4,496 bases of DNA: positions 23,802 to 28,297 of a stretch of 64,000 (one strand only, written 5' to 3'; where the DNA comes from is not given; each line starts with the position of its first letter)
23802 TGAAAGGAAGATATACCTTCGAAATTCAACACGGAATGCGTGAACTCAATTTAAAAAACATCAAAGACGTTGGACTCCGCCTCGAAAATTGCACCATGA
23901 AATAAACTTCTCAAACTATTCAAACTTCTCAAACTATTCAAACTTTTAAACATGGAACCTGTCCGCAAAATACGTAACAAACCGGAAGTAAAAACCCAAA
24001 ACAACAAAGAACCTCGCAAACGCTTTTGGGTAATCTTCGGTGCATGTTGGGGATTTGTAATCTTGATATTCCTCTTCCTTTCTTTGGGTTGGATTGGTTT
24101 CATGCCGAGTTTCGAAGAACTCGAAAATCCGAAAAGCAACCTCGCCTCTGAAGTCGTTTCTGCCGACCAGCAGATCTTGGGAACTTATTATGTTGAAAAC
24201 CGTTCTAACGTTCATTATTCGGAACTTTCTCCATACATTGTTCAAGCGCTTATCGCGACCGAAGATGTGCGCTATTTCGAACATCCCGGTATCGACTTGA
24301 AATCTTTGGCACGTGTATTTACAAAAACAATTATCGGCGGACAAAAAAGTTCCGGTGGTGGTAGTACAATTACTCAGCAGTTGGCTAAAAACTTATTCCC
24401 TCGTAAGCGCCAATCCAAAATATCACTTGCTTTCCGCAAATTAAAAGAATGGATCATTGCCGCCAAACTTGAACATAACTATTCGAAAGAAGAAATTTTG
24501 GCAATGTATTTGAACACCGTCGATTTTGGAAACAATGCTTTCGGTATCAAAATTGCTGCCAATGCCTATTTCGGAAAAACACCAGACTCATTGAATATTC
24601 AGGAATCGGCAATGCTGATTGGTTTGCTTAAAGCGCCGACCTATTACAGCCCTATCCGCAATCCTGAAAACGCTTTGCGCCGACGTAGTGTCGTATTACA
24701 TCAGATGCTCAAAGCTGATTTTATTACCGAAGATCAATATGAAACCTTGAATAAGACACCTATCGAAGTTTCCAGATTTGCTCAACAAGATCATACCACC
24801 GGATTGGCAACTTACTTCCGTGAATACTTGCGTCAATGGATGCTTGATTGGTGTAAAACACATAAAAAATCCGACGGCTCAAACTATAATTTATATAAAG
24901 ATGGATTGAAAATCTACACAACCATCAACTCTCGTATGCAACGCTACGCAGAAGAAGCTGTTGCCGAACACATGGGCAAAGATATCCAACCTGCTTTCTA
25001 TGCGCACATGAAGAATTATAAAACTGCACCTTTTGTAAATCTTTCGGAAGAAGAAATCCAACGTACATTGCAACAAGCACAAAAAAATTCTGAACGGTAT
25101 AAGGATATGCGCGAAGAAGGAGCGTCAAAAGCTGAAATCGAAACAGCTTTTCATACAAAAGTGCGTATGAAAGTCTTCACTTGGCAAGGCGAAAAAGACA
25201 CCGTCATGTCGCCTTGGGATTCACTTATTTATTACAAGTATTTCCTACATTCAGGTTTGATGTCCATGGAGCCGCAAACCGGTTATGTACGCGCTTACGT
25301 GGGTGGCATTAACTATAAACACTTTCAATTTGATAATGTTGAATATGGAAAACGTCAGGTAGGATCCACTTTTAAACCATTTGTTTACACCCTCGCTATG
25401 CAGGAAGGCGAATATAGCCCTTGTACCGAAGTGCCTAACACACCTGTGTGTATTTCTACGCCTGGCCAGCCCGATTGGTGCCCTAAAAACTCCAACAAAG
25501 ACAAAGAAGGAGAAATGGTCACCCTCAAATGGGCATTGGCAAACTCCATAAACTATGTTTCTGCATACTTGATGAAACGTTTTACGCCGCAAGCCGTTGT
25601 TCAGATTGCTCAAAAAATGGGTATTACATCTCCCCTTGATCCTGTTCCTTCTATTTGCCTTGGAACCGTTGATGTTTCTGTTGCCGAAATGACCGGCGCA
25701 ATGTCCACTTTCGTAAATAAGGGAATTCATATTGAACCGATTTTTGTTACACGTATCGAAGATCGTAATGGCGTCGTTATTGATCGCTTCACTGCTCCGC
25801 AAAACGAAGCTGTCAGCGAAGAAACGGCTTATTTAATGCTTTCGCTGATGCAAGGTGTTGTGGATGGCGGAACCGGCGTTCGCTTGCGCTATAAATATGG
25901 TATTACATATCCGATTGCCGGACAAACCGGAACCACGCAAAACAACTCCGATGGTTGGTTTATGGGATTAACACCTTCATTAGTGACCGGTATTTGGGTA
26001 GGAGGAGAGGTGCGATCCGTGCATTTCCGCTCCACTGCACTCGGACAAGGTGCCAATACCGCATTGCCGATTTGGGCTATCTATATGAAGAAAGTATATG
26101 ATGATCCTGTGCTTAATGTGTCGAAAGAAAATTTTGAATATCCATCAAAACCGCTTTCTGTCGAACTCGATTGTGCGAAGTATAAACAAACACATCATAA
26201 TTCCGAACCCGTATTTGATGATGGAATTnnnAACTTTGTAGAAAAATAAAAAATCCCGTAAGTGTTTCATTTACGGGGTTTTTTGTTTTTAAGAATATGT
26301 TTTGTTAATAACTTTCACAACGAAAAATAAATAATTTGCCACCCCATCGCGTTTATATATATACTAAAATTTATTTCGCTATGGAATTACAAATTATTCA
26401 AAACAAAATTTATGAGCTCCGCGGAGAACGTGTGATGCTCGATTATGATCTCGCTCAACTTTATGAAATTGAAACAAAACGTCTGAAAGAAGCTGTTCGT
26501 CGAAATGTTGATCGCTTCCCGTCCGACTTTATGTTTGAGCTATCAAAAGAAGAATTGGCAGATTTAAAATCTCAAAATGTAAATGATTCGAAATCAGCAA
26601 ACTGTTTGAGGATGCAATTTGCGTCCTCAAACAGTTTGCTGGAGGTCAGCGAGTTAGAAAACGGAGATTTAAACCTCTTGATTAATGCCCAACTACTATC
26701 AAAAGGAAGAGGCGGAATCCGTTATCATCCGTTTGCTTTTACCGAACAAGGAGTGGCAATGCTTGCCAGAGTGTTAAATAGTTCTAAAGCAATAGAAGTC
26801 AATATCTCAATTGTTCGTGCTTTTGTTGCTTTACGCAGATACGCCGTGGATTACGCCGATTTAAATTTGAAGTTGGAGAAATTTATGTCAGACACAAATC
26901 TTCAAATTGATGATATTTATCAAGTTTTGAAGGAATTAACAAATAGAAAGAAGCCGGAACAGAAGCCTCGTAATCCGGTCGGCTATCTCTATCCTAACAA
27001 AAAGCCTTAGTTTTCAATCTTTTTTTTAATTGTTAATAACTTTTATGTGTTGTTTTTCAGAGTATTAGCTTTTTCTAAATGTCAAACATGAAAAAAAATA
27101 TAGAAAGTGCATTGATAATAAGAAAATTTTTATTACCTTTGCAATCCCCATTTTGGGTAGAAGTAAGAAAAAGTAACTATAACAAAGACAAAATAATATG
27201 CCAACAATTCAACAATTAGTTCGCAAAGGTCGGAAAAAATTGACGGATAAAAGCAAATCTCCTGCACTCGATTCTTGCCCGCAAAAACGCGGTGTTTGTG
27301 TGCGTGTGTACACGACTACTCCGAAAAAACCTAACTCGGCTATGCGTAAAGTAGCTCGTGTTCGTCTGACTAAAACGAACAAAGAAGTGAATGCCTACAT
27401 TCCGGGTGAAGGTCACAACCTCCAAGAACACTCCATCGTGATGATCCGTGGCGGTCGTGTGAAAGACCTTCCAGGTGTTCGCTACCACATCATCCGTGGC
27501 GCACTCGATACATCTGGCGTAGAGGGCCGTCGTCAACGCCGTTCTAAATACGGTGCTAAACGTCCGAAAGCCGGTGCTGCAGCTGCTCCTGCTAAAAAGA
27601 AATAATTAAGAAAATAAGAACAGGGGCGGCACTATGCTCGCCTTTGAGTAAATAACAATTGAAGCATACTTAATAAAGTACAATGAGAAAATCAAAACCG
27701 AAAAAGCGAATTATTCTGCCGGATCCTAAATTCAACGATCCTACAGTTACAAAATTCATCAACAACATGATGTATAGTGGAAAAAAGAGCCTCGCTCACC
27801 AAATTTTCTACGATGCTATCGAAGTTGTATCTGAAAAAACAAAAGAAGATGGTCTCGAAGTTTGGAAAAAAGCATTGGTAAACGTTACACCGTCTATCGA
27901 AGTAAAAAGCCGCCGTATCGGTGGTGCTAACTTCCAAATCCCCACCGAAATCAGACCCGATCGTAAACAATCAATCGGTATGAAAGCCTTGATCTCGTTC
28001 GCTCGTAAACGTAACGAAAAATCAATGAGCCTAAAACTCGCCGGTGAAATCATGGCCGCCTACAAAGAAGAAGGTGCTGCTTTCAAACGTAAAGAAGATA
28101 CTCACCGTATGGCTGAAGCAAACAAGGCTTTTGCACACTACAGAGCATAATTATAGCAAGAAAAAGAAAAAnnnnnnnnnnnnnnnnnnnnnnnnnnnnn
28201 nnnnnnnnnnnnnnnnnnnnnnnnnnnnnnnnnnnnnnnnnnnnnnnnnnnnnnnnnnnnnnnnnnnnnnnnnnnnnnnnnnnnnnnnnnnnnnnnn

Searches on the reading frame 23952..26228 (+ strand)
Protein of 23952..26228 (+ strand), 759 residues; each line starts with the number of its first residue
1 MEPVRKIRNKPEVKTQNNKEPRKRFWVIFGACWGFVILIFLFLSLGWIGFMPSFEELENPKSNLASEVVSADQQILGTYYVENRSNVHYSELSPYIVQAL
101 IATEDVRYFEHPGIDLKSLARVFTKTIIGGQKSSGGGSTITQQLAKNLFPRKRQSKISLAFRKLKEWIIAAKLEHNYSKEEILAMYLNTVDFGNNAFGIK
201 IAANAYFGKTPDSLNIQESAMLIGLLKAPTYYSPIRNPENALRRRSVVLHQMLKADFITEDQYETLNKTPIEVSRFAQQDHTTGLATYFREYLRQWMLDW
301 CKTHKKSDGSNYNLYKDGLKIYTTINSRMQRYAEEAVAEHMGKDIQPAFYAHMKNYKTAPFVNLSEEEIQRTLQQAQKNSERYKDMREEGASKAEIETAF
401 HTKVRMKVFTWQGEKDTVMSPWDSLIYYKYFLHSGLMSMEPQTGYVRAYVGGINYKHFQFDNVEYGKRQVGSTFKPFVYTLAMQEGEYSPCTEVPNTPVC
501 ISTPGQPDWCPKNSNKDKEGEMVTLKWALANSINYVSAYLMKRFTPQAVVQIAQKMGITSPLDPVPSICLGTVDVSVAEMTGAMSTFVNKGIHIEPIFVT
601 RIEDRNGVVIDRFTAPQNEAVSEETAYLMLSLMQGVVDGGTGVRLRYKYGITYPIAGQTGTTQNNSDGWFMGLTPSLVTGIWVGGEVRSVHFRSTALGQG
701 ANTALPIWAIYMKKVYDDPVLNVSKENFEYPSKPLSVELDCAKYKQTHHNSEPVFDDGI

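Call 35: search_protein_families(library=padloc, proteins=[window:23952-26228:+], max_evalue=0.00001)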
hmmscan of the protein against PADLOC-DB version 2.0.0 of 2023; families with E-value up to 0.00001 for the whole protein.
window:23952-26228:+ (759 aa): 0 families

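Call 36: search_protein_families(library=pfam, proteins=[window:23952-26228:+], max_evalue=0.0001)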
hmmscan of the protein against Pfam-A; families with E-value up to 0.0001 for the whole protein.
window:23952-26228:+ (759 aa): 2 families
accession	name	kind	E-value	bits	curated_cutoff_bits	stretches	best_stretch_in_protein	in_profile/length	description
PF00912.28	Transgly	-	2.4e-59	200.2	27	1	74-252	3-177/178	Transglycosylase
PF00905.27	Transpeptidase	-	1.3e-21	77.5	22.1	1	439-676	6-267/299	Penicillin binding protein transpeptidase domain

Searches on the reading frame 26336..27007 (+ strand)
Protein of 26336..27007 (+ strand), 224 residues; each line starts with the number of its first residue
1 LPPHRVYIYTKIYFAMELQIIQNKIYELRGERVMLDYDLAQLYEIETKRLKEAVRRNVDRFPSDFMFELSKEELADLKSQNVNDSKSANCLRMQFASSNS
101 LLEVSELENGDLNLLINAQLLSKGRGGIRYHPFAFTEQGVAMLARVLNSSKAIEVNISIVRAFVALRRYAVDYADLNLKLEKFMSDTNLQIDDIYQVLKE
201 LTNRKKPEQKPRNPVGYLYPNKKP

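Call 35: search_protein_families(library=padloc, proteins=[window:26336-27007:+], max_evalue=0.00001)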
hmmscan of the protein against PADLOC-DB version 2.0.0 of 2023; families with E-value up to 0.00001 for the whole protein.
window:26336-27007:+ (224 aa): 3 families
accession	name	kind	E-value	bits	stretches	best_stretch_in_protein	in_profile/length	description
PDLC04856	PDC-S05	-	1.2e-53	179.5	2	16-84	7-75/177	-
PDLC04869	PDC-S05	-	8e-48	161.2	1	16-209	12-172/306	-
PDLC04849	PDC-S05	-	3.9e-35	119.2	2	16-85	5-74/183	-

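Call 36: search_protein_families(library=pfam, proteins=[window:26336-27007:+], max_evalue=0.0001)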
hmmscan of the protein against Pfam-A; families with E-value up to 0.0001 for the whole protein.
window:26336-27007:+ (224 aa): 1 family
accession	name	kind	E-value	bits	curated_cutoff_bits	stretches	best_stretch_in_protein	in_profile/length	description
PF10543.14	ORF6N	-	3.9e-33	114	27.8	1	23-146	1-86/86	ORF6N domain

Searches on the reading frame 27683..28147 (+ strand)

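Call 35: search_protein_families(library=padloc, proteins=[window:27683-28147:+], max_evalue=0.00001)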
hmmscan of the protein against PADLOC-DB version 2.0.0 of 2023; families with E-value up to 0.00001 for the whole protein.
window:27683-28147:+ (155 aa): 0 families

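Call 36: search_protein_families(library=pfam, proteins=[window:27683-28147:+], max_evalue=0.0001)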
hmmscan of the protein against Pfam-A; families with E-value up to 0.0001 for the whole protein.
window:27683-28147:+ (155 aa): 1 family
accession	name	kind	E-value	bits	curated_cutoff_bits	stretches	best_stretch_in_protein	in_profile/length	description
PF00177.27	Ribosomal_S7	-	3.6e-60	202.3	24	1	1-148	1-148/148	Ribosomal protein S7p/S5e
